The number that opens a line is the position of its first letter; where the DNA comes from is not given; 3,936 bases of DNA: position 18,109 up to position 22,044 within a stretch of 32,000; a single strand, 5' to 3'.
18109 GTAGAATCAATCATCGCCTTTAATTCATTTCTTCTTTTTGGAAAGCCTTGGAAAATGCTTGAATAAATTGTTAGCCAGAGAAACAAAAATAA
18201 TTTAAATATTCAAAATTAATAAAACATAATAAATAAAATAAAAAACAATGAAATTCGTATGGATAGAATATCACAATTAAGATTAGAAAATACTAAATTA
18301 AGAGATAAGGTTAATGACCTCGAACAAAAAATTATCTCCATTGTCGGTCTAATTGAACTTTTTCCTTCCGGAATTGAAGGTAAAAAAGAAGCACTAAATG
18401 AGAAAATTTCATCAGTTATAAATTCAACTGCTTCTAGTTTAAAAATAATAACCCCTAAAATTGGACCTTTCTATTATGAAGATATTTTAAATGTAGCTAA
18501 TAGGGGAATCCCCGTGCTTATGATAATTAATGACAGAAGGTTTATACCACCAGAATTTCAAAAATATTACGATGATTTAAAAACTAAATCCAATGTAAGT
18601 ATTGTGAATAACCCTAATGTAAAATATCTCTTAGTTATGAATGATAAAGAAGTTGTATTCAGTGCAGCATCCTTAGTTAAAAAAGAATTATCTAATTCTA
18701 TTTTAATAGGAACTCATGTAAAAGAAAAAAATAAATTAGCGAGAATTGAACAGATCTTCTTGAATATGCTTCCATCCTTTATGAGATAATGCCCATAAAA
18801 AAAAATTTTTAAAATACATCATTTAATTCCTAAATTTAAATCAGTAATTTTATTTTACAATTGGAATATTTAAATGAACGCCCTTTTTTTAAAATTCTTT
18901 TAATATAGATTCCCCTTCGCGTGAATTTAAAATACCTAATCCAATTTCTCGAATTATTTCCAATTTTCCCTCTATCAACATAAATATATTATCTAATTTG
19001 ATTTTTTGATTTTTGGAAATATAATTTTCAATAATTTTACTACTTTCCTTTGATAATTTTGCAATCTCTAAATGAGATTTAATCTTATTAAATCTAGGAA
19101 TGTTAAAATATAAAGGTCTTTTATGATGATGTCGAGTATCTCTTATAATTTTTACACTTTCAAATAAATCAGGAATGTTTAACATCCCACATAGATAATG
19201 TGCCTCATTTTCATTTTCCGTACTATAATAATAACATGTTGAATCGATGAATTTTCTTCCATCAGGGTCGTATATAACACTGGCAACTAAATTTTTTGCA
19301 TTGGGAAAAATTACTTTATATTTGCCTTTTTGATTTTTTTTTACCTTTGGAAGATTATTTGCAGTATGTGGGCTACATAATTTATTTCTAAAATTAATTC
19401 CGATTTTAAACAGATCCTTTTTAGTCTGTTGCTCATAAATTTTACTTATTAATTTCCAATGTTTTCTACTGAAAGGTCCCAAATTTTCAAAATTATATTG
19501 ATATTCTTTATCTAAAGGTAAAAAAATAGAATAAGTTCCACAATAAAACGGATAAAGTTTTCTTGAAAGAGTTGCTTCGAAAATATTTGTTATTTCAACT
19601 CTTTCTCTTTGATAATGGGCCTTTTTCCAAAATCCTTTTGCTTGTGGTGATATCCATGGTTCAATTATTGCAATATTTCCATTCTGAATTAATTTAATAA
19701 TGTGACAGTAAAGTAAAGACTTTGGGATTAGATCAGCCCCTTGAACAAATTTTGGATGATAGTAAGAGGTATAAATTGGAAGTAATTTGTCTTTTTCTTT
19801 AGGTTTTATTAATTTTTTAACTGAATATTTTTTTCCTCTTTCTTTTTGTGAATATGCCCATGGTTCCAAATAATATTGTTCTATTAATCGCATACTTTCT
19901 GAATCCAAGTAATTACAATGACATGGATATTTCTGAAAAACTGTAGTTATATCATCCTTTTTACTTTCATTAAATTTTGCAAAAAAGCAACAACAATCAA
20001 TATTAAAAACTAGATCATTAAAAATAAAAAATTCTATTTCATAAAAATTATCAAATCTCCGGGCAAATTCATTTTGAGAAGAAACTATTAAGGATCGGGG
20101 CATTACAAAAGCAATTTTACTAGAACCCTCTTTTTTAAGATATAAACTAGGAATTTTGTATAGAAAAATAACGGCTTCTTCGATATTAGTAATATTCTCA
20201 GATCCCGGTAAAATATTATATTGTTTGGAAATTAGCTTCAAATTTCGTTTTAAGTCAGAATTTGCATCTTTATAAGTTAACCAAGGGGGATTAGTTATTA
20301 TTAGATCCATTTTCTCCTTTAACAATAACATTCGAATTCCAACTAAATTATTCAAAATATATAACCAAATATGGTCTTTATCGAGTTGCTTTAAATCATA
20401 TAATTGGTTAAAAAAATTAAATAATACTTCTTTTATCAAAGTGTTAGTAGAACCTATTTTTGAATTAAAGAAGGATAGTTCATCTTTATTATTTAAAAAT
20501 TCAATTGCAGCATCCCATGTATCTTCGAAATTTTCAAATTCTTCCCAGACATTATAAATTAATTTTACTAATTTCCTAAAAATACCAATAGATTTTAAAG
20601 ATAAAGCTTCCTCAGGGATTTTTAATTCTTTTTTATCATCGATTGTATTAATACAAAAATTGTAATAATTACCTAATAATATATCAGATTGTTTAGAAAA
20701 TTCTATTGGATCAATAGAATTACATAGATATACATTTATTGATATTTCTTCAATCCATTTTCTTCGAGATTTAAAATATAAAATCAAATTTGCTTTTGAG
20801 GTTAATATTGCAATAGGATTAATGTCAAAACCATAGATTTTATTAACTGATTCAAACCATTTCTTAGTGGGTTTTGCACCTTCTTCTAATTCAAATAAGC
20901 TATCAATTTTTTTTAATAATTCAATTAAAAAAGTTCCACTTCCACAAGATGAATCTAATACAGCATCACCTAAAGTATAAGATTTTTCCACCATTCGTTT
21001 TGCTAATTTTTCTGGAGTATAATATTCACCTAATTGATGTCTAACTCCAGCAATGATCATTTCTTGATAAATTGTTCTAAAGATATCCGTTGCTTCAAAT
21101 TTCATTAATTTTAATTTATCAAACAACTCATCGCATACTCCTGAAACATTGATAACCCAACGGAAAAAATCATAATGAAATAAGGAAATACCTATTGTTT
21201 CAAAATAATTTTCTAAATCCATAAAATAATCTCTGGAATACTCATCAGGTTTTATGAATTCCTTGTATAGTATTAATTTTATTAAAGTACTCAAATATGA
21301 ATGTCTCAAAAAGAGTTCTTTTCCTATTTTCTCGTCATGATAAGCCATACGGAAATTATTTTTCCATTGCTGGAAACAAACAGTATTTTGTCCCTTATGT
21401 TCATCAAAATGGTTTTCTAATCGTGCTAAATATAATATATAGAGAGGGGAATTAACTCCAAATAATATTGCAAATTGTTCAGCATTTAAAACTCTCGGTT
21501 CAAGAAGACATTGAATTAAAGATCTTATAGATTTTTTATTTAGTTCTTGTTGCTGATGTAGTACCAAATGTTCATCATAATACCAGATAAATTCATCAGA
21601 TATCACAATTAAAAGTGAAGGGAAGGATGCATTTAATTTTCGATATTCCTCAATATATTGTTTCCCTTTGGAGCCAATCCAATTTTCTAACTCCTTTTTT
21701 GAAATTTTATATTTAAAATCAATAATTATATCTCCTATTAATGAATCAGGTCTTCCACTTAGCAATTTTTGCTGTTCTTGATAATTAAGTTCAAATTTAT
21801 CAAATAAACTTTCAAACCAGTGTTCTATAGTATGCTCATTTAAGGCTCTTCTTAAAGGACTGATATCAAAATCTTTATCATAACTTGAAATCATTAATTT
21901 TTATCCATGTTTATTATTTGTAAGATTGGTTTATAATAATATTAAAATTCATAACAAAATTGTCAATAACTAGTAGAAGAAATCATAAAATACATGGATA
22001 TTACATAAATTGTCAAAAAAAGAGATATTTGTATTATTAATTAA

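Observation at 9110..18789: Co-oriented cluster: gelsolin, roadblock, DPBB/poly-Pro/vWA, AbrB-ACT, coiled-coil, actin-related, pseudo-CHAT, pseudo-PLD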

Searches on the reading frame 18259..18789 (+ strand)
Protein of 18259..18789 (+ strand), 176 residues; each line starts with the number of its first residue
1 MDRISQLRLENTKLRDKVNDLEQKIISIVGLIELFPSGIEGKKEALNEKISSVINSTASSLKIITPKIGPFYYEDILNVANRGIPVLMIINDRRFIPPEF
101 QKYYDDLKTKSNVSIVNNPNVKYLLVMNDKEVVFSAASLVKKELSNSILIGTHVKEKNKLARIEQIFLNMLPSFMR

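Call 3: search_protein_families(library=pfam, proteins=[window:18259-18789:+], max_evalue=0.01)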
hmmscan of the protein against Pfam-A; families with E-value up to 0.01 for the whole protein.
window:18259-18789:+ (176 aa): 1 family
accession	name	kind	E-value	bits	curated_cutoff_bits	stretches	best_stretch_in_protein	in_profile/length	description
PF13090.12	PP_kinase_C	-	0.0098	15.8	25.8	0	75-170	46-142/172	Polyphosphate kinase C-terminal domain 2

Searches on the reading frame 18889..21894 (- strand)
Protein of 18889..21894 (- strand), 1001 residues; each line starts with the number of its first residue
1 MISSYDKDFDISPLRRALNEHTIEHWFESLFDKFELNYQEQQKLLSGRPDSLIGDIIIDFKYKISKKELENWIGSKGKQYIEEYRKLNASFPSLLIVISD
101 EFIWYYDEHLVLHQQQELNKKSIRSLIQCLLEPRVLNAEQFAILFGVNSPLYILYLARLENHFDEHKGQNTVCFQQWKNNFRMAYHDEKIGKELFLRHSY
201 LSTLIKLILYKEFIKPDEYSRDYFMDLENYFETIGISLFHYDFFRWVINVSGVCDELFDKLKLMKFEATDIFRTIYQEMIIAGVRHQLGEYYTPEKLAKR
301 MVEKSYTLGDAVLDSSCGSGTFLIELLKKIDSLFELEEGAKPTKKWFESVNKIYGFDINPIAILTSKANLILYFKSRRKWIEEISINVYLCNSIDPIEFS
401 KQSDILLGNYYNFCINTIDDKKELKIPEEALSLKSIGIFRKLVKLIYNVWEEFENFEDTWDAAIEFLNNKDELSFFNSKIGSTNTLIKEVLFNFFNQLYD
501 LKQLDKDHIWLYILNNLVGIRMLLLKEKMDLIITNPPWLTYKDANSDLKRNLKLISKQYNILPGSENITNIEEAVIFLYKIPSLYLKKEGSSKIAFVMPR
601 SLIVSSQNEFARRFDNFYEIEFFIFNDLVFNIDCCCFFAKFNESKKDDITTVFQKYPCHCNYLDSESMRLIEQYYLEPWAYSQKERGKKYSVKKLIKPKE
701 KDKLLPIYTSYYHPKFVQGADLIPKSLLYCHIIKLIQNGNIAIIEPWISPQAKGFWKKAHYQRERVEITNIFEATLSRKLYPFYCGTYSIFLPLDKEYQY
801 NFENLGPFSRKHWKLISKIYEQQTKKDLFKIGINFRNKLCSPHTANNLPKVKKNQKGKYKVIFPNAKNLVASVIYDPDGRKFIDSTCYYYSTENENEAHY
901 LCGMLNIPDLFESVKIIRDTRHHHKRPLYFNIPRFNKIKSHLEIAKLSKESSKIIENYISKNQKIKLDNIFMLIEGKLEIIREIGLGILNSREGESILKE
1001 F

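Call 3: search_protein_families(library=pfam, proteins=[window:18889-21894:-], max_evalue=0.01)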
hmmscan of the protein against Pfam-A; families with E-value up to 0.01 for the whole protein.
window:18889-21894:- (1001 aa): 5 families
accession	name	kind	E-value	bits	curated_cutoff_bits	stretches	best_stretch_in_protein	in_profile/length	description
PF02384.22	N6_Mtase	-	2.9e-11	43.7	20.4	1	270-372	4-99/311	N-6 DNA Methylase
PF01170.24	UPF0020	-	1.2e-06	28.8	22.3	1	294-371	13-97/197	RMKL-like, methyltransferase domain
PF07669.17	Eco57I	-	0.0001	22.9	25.3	1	351-614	1-149/171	Eco57I restriction-modification methylase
PF01555.25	N6_N4_Mtase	-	0.0016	18.9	26.7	1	67-325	72-198/221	DNA methylase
PF20473.4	MmeI_Mtase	-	0.005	16.5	27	0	311-372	22-84/259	MmeI, DNA-methyltransferase domain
